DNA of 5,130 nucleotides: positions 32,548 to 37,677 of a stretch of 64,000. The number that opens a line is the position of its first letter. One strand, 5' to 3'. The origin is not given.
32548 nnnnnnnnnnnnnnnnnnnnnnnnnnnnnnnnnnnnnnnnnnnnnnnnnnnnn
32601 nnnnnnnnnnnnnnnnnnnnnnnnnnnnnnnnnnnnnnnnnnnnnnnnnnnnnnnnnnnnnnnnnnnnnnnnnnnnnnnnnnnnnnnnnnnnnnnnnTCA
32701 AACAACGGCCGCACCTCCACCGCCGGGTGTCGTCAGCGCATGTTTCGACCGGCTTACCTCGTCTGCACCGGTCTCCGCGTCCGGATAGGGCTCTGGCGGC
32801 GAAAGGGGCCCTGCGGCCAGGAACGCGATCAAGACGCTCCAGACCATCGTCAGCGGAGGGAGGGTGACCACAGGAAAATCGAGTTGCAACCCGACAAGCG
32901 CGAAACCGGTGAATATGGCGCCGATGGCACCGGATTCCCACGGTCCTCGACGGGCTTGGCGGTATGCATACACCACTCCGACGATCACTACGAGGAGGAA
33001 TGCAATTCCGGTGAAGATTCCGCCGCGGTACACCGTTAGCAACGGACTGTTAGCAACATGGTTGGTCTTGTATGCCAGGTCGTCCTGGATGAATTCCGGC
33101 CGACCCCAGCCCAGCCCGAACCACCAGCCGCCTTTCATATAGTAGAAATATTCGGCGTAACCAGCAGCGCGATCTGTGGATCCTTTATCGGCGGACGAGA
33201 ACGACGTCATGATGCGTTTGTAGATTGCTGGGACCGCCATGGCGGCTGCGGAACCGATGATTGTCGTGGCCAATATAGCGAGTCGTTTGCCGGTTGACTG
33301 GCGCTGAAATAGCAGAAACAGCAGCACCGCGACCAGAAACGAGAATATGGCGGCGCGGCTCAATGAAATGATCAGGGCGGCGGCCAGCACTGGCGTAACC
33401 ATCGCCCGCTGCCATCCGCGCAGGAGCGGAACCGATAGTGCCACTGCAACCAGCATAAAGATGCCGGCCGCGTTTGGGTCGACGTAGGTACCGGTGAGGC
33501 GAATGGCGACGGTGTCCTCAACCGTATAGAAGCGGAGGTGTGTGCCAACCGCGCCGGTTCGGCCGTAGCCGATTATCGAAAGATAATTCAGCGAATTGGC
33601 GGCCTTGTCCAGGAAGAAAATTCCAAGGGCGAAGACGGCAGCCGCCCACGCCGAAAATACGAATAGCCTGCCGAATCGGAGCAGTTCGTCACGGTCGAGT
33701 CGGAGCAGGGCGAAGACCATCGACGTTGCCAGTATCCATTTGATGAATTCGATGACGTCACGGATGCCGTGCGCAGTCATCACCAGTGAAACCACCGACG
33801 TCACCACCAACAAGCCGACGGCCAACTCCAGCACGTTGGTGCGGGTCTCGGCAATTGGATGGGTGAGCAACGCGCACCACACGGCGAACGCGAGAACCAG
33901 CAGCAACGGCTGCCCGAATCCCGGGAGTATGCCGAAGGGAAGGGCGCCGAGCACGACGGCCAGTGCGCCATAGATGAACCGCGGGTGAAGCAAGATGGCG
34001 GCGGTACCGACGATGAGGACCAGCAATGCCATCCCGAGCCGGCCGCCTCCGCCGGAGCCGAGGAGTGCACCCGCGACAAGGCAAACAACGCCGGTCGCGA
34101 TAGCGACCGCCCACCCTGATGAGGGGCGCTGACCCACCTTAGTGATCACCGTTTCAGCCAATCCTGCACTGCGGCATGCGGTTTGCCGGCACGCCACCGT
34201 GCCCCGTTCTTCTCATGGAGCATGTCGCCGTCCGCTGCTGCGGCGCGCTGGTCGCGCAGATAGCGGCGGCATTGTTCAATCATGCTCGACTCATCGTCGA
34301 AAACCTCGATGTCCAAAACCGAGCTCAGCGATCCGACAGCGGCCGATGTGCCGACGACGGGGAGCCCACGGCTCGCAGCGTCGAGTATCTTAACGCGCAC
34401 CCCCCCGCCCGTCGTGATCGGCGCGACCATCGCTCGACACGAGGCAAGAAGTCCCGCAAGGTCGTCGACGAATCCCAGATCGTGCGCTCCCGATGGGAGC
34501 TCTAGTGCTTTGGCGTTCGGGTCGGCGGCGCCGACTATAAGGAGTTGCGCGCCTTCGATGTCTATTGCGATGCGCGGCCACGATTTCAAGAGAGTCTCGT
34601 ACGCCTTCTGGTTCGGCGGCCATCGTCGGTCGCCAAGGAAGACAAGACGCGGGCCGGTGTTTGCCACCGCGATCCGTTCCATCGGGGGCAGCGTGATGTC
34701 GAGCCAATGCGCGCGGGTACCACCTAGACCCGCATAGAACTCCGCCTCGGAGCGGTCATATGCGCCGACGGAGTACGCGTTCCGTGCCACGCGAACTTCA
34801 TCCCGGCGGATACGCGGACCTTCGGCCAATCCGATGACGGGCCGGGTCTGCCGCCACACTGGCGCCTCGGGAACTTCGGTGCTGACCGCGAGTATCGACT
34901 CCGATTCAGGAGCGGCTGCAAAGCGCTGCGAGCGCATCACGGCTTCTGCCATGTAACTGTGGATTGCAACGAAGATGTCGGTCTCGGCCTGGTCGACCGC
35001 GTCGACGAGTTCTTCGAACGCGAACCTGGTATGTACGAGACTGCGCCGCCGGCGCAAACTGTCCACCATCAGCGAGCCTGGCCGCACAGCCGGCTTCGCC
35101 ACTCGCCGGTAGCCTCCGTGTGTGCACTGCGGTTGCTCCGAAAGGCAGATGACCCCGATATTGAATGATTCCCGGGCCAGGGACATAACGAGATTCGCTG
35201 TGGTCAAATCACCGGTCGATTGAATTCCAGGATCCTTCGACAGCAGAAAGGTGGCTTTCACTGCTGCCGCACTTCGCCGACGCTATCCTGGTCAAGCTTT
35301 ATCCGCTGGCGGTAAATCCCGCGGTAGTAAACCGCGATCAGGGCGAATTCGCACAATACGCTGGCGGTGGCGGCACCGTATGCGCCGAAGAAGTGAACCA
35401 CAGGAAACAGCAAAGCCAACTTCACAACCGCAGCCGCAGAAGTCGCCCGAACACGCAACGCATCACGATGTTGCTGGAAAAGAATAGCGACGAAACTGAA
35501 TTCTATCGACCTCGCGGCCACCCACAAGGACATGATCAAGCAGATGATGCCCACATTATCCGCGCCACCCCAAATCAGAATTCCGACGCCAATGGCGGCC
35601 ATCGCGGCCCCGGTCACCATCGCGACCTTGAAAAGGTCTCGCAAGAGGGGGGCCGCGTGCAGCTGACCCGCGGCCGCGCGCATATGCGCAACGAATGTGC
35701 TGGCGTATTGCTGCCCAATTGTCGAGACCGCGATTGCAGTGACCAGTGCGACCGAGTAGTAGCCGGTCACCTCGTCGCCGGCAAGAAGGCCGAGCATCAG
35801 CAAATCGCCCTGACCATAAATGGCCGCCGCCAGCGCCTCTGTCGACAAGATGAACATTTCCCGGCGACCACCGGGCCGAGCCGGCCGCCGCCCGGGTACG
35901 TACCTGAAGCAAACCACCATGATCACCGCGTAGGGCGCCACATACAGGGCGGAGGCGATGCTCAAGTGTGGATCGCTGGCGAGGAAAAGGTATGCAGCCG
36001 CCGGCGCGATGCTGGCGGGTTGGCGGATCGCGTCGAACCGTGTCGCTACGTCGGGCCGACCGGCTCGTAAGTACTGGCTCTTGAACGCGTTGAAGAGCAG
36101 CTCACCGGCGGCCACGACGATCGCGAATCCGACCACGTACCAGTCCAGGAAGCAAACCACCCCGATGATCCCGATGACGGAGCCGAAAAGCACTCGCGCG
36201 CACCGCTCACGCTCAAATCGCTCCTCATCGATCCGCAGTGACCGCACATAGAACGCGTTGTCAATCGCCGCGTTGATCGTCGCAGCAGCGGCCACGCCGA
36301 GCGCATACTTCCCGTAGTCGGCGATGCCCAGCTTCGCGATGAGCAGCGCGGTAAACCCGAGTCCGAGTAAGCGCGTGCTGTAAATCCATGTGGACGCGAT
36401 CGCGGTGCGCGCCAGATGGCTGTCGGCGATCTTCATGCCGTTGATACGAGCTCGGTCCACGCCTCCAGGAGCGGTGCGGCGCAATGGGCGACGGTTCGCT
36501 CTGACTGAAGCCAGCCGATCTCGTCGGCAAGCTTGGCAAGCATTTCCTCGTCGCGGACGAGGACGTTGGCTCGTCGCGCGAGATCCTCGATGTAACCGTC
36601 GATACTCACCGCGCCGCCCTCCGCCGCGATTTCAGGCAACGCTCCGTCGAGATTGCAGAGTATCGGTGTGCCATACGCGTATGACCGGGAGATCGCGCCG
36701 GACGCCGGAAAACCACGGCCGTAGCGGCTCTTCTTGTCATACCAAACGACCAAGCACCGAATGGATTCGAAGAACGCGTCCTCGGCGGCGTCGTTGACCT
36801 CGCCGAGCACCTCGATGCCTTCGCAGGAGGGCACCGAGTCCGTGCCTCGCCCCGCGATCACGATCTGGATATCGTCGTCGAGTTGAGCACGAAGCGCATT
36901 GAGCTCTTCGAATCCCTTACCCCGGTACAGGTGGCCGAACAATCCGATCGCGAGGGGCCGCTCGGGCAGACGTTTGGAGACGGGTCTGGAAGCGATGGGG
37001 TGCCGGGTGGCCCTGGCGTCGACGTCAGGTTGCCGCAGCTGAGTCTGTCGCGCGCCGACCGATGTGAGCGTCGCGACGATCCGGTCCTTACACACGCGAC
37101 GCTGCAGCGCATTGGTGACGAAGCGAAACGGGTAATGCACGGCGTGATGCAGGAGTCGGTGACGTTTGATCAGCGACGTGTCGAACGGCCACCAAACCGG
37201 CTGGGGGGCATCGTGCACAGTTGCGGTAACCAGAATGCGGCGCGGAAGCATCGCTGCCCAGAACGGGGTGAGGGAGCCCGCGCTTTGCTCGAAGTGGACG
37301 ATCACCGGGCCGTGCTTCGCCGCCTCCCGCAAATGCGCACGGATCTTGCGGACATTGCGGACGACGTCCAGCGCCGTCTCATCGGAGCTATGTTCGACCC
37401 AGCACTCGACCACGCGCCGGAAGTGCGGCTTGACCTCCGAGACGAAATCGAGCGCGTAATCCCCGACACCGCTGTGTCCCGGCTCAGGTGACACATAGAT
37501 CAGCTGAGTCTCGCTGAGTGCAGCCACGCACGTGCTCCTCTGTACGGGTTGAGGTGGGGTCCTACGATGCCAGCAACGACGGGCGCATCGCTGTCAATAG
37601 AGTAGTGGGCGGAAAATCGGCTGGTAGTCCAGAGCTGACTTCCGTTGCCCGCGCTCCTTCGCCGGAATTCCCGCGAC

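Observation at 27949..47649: Complete Wzx/Wzy-type decorated surface-polysaccharide island in a mycobacterium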

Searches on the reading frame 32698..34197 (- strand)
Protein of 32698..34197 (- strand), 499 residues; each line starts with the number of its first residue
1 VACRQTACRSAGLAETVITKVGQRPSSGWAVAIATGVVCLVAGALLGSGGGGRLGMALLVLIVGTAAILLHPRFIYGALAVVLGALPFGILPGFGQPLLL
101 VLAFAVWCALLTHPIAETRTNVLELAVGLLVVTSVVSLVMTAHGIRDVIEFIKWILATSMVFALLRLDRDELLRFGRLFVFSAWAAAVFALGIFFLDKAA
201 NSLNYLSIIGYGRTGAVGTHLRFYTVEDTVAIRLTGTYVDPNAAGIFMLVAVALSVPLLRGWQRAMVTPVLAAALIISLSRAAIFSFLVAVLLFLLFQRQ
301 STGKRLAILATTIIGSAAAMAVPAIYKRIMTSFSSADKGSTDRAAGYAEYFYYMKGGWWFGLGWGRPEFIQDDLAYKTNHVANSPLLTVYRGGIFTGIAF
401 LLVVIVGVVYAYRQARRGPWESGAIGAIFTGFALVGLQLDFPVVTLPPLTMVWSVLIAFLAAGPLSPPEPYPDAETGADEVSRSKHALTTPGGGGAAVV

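Call 4: search_protein_families(library=pfam, proteins=[window:32698-34197:-])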
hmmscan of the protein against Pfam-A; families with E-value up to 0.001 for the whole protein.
window:32698-34197:- (499 aa): 1 family
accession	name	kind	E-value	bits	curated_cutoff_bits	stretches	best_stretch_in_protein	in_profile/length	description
PF04932.20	Wzy_C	-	4.5e-09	36.7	31.7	1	271-401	6-149/149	O-Antigen ligase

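Call 6: search_protein_families(library=ncbifam, proteins=[window:32698-34197:-], max_evalue=0.01)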
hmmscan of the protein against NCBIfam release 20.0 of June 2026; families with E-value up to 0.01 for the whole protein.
window:32698-34197:- (499 aa): 0 families

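Call 9: find_related_loci(query=window:32698-34197:-, collection=genome_contigs, flank=10000)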
Query window:32698-34197:- (499 aa) in genome_contigs; peptide patterns used: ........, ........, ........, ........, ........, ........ (x = any residue, [..] = any of these).
130 stretches matched a pattern, but none encodes a relative of the query by tblastn (E <= 1e-3).

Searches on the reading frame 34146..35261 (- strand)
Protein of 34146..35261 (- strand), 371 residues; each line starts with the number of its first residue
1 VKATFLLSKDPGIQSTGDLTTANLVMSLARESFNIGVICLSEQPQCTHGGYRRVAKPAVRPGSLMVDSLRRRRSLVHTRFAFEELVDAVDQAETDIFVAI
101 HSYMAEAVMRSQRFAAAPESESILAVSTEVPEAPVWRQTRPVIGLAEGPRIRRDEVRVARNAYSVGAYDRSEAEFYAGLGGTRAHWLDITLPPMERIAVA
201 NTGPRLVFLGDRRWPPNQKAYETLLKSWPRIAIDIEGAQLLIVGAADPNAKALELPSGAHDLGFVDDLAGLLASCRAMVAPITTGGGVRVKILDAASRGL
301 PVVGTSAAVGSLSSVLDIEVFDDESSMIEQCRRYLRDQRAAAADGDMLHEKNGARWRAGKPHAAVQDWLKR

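Call 4: search_protein_families(library=pfam, proteins=[window:34146-35261:-])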
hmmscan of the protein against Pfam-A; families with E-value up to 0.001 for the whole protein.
window:34146-35261:- (371 aa): 1 family
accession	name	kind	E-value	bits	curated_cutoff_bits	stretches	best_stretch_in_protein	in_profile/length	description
PF13692.12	Glyco_trans_1_4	-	1.6e-17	64.6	27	1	204-335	2-140/142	Glycosyl transferases group 1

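Call 6: search_protein_families(library=ncbifam, proteins=[window:34146-35261:-], max_evalue=0.01)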
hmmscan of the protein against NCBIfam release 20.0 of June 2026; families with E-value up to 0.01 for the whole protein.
window:34146-35261:- (371 aa): 1 family
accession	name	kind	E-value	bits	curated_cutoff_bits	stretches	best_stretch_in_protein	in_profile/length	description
TIGR03087.1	stp1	hypoth_equivalog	2.1e-13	50.2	316.65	1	202-341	223-366/397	TIGR03087 family PEP-CTERM/XrtA system glycosyltransferase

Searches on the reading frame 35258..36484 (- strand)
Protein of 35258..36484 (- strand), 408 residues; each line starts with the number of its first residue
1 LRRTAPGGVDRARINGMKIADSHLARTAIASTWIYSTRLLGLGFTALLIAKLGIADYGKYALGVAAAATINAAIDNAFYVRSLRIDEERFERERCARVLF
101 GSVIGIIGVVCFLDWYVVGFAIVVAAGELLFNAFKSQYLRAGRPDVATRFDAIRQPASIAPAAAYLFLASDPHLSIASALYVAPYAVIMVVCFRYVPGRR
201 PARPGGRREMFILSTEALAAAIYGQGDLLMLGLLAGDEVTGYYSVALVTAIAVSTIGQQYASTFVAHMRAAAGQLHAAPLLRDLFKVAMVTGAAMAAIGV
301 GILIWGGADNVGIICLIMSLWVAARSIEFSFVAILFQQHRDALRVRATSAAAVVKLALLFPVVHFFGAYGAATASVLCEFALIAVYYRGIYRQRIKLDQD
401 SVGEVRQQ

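Call 4: search_protein_families(library=pfam, proteins=[window:35258-36484:-])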
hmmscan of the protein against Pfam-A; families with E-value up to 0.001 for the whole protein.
window:35258-36484:- (408 aa): 0 families

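Call 6: search_protein_families(library=ncbifam, proteins=[window:35258-36484:-], max_evalue=0.01)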
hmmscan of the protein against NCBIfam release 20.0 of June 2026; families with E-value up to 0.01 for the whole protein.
window:35258-36484:- (408 aa): 0 families

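Call 18: search_protein_families(library=pfam, proteins=[window:35258-36484:-], max_evalue=10)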
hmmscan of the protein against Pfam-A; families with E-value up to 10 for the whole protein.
window:35258-36484:- (408 aa): 2 families
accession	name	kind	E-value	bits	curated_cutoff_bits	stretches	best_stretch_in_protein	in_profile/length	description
PF01943.22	Polysacc_synt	-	2.7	7.8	28.2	2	216-253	217-254/274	Polysaccharide biosynthesis protein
PF19885.4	DUF6358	-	9.8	6.9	28.4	1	310-335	12-37/61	Family of unknown function (DUF6358)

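Call 19: find_homologous_proteins(query=window:35258-36484:-)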
Query window:35258-36484:- (408 aa): 43 proteins with E <= 0.001 among 8000 candidates.
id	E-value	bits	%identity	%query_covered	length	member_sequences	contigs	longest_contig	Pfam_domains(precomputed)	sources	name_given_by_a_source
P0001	2.8e-232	789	94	96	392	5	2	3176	-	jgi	jgi:O-antigen/teichoic acid export membrane protein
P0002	8.6e-214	728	86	96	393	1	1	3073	-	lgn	-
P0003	8.7e-213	725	87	96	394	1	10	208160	-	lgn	-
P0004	2.5e-169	582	69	96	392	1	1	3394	-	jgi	jgi:O-antigen/teichoic acid export membrane protein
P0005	1.3e-163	563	68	96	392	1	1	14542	-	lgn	-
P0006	2.1e-162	559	68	95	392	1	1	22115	-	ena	-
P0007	5.9e-159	547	65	93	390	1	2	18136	-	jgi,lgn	jgi:O-antigen/teichoic acid export membrane protein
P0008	2.2e-158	546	67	93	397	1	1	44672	-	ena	-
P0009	9.8e-158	543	66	96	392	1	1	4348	-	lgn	-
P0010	1.9e-155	536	66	94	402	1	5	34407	-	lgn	-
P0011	4.0e-155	535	64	96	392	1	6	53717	-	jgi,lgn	-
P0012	5.0e-153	528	65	95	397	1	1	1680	-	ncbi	-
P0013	5.6e-153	528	66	94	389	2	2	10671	-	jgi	jgi:O-antigen/teichoic acid export membrane protein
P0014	2.2e-152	526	63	95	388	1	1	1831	-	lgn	-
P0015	9.2e-150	517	63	95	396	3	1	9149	-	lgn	-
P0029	3.4e-135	469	61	92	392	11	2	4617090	-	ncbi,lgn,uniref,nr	ncbi:hypothetical protein [Rhodococcus sp. NBC_00294]|uniref:hypothetical protein n=1 Tax=Rhodococcu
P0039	1.1e-108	382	51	91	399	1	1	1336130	-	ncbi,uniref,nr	ncbi:lipopolysaccharide biosynthesis protein [Williamsia sp. CHRR-6]|uniref:lipopolysaccharide biosy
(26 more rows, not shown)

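Call 21: search_solved_structures(query=A1, max_evalue=10)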
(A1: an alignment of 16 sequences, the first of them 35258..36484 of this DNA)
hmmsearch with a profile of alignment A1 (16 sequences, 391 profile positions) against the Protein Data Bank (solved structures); distinct sequences matched with E-value up to 10: 0.

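Call 22: search_protein_families(library=pfam, alignment_id=A1, max_evalue=1)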
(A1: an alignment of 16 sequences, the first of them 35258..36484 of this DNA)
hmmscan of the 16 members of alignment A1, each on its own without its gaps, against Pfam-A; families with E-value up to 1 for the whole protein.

A. member 1, window:35258-36484:- (408 aa): 0 families

B. families by the number of members that match (of 16 scanned): 11 families
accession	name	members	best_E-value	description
PF25664.1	Oleavirus_coat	1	0.0044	Oleavirus coat protein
PF20539.3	DUF6754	1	0.017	Domain of unknown function (DUF6754)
PF10110.14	GPDPase_memb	1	0.033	Membrane domain of glycerophosphoryl diester phosphodiesterase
PF03775.22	MinC_C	1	0.082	Septum formation inhibitor MinC, C-terminal domain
PF16952.10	Gln-synt_N_2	1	0.12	Glutamine synthetase N-terminal domain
PF14752.11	RBP_receptor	1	0.13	Retinol binding protein receptor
PF08669.17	GCV_T_C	1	0.14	Glycine cleavage T-protein C-terminal barrel domain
PF19868.4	DUF6341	1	0.22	Family of unknown function (DUF6341)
PF14288.11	FKS1_dom1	1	0.37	1,3-beta-glucan synthase subunit FKS1, domain-1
PF19870.4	DUF6343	1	0.82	Family of unknown function (DUF6343)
PF01943.22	Polysacc_synt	1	0.99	Polysaccharide biosynthesis protein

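Call 30: predict_structure(alignment_id=A1)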
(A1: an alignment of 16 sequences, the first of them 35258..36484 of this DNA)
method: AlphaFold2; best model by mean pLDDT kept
length: 408 residues; sequences in the alignment: 16
mean_pLDDT: 86.8   pTM: 0.84
mean pLDDT of the five models: 86.8, 86.0, 85.5, 85.3, 83.7
residues with pLDDT >= 90: 261; 70-90: 97; 50-70: 15; < 50: 35
segments of 3 or more residues with pLDDT < 50: 1-24, 398-408
pLDDT, mean of each block of 10 residues (from residue 1): 40 43 54 75 94 97 96 80 82 92 96 95 96 91 87 92 97 97 95 89 82 87 94 96 96 91 87 88 95 97 92 98 96 91 90 94 96 97 95 61 39
secondary structure, 60 per line:
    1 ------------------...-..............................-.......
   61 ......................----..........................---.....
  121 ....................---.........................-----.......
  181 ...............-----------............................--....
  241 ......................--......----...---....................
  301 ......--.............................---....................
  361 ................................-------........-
elements in order: H23-52 H54-82 H87-112 H116-140 H144-168 H174-195 H207-234 H237-262 H265-270 H281-306 H309-337 H341-392 H400-407

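Call 34: fold_search(model_id=the predicted structure, library=pdb)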
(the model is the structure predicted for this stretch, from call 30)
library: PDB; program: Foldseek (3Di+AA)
matches with E <= 10: 285; with E <= 0.001: 20
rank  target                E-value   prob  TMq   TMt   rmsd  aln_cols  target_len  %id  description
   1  6nc8                  4.0e-07  1.00  0.66  0.59   8.7       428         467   11  Lipid II flippase MurJ, inward occluded conformation (released 2019-04-17)
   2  5t77                  5.8e-06  1.00  0.64  0.57   9.3       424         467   10  Crystal structure of the MOP flippase MurJ (released 2016-12-28)
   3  6nc6_A                6.0e-06  1.00  0.63  0.56   9.3       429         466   10  Lipid II flippase MurJ, inward closed conformation (released 2019-04-17)
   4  9g9n_A                8.3e-06  1.00  0.50  0.49   7.5       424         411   15  Lipid III flippase WzxE with NB10 and NB7 nanobodies in inward-facing conformation - crystal 1 (released 2025-01-22)
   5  6nc6_B                8.6e-06  1.00  0.67  0.60   8.8       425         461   10  Lipid II flippase MurJ, inward closed conformation (released 2019-04-17)
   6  9g9p_A                1.5e-05  1.00  0.57  0.56   6.7       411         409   13  Lipid III flippase WzxE with NB10 and NB7 nanobodies in inward-facing conformation - crystal 2 (released 2025-01-22)
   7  9g95_A                4.3e-05  1.00  0.41  0.40   9.5       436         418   18  Lipid III flippase WzxE with NB10 nanobody in outward-facing conformation at 2.7552 A (released 2025-01-22)
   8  6nc7_B                5.3e-05  1.00  0.58  0.52   9.7       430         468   10  Lipid II flippase MurJ, inward open conformation (released 2019-04-17)
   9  9g9o_A                5.8e-05  1.00  0.44  0.43   8.9       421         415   17  Lipid III flippase WzxE with NB10 and NB7 nanobodies in outward-facing conformation - crystal 2 (released 2025-01-22)
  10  6nc9                  8.3e-05  1.00  0.54  0.48   9.6       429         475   11  Lipid II flippase MurJ, outward-facing conformation (released 2019-04-17)
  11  9g9m_A                1.1e-04  1.00  0.42  0.41   9.4       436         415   17  Lipid III flippase WzxE with NB10 and NB7 nanobodies in outward-facing conformation - crystal 1 (released 2025-01-22)
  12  7wax                  1.5e-04  1.00  0.60  0.50   7.1       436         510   13  MurJ inward occluded form (released 2022-06-01)
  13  6nc7_A                2.3e-04  1.00  0.52  0.47  10.8       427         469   10  Lipid II flippase MurJ, inward open conformation (released 2019-04-17)
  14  9ukv_A                3.3e-04  1.00  0.57  0.48   7.0       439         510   11  JM Complex - E. coli MurJ, Levivirus M lysis protein LysM (SglM) (released 2025-09-10)
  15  6ids                  3.6e-04  1.00  0.42  0.40   9.4       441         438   12  Crystal structure of Vibrio cholerae MATE transporter VcmN D35N mutant (released 2019-01-16)
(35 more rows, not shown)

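Call 38: find_encoding_contigs(protein=P0003, flank=10000, max_places=2)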
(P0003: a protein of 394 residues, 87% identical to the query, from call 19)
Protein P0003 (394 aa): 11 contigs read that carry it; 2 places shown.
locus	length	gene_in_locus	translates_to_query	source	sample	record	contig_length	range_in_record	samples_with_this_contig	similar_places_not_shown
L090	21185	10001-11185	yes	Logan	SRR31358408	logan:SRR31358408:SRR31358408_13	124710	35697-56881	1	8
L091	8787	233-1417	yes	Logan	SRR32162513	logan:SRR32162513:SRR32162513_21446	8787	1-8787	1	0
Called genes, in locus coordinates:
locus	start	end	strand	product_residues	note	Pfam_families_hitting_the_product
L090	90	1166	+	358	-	PF02449:Glyco_hydro_42 (faint), PF00232:Glyco_hydro_1 (weak), PF00331:Glyco_hydro_10 (faint)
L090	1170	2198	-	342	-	PF13439:Glyco_transf_4, PF13579:Glyco_trans_4_4, PF00534:Glycos_transf_1, PF13692:Glyco_trans_1_4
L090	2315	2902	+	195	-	PF00132:Hexapep (weak)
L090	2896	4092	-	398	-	PF03583:LIP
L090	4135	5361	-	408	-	PF03583:LIP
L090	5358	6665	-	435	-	PF00326:Peptidase_S9 (faint), PF03583:LIP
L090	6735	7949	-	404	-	-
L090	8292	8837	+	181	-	-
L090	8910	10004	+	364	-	-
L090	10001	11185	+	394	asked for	-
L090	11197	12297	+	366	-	PF13692:Glyco_trans_1_4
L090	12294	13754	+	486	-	PF04932:Wzy_C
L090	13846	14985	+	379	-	PF01757:Acyl_transf_3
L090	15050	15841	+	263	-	PF13578:Methyltransf_24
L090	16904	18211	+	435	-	PF13727:CoA_binding_3 (weak), PF02397:Bac_transf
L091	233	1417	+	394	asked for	-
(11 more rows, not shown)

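Call 39: find_encoding_contigs(protein=P0029, flank=10000, max_places=1)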
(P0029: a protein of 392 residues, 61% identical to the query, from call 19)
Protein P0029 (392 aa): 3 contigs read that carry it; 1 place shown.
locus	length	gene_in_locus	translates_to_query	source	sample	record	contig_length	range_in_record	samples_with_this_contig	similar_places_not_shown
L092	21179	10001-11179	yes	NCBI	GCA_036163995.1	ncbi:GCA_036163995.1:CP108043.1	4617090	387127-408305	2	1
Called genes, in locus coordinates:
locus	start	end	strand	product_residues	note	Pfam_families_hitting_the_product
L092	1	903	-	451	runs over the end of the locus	-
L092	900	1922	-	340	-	-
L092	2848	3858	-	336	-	PF01370:Epimerase, PF04321:RmlD_sub_bind, PF16363:GDP_Man_Dehyd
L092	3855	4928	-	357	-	PF13439:Glyco_transf_4, PF13579:Glyco_trans_4_4, PF00534:Glycos_transf_1, PF13692:Glyco_trans_1_4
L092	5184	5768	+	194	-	PF14602:Hexapep_2 (faint), PF00132:Hexapep (faint)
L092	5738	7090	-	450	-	PF02706:Wzz, PF01656:CbiA (weak), PF10609:ParA, PF13614:AAA_31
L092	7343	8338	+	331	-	PF01370:Epimerase, PF04321:RmlD_sub_bind (faint), PF16363:GDP_Man_Dehyd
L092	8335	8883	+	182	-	PF00132:Hexapep (weak)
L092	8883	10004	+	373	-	PF13692:Glyco_trans_1_4 (weak)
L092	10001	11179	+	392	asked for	-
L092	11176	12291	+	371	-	PF13692:Glyco_trans_1_4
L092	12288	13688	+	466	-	PF04932:Wzy_C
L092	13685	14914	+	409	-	PF01757:Acyl_transf_3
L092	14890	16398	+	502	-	PF00150:Cellulase, PF02449:Glyco_hydro_42 (weak), PF08310:LGFP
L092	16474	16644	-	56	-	-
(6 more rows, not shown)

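Call 79: find_encoding_contigs(protein=P0039, flank=10000, max_places=1)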
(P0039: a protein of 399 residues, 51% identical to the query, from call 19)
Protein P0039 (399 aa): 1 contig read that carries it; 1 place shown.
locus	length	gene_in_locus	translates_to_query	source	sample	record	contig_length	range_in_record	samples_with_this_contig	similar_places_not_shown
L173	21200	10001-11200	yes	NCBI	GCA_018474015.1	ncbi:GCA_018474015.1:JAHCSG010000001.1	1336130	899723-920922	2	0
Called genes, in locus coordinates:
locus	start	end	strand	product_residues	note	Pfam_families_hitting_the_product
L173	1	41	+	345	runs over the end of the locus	PF13439:Glyco_transf_4, PF13579:Glyco_trans_4_4, PF00534:Glycos_transf_1, PF13692:Glyco_trans_1_4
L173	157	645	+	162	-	PF00132:Hexapep (weak)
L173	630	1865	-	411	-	PF03583:LIP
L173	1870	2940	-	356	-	PF03583:LIP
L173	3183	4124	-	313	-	PF03583:LIP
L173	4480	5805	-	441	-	PF02706:Wzz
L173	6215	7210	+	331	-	PF01370:Epimerase, PF16363:GDP_Man_Dehyd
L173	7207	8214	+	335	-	PF01370:Epimerase, PF02719:Polysacc_synt_2 (faint), PF04321:RmlD_sub_bind, PF16363:GDP_Man_Dehyd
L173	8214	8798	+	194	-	PF00132:Hexapep (faint)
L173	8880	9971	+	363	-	-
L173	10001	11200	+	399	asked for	-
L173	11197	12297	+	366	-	PF13692:Glyco_trans_1_4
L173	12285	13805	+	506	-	PF04932:Wzy_C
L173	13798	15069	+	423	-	PF01757:Acyl_transf_3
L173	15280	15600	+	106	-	-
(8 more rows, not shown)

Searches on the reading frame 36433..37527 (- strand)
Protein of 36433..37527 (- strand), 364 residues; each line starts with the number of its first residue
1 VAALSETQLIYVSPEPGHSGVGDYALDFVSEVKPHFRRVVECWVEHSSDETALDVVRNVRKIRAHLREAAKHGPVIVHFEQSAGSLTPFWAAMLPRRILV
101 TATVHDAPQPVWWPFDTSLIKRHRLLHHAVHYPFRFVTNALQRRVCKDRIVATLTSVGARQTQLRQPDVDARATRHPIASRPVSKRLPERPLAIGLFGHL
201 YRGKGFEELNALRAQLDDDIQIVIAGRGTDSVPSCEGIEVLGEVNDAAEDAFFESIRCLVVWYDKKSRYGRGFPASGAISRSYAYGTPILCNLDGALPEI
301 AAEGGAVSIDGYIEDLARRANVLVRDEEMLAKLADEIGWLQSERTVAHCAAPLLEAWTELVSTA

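Call 4: search_protein_families(library=pfam, proteins=[window:36433-37527:-])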
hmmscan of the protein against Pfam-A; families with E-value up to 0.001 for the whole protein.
window:36433-37527:- (364 aa): 1 family
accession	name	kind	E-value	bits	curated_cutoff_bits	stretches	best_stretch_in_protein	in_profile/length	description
PF00534.26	Glycos_transf_1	-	0.00079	19.4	26.4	0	187-334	11-166/172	Glycosyl transferases group 1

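Call 6: search_protein_families(library=ncbifam, proteins=[window:36433-37527:-], max_evalue=0.01)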
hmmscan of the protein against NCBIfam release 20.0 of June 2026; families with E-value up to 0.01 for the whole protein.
window:36433-37527:- (364 aa): 0 families

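Call 18: search_protein_families(library=pfam, proteins=[window:36433-37527:-], max_evalue=10)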
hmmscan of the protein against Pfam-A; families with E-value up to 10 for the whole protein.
window:36433-37527:- (364 aa): 2 families
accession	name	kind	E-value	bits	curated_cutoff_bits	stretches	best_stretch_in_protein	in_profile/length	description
PF00534.26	Glycos_transf_1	-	0.00079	19.4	26.4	1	187-334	11-166/172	Glycosyl transferases group 1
PF13439.12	Glyco_transf_4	-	0.01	16.3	28.5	1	52-146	54-133/170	Glycosyltransferase Family 4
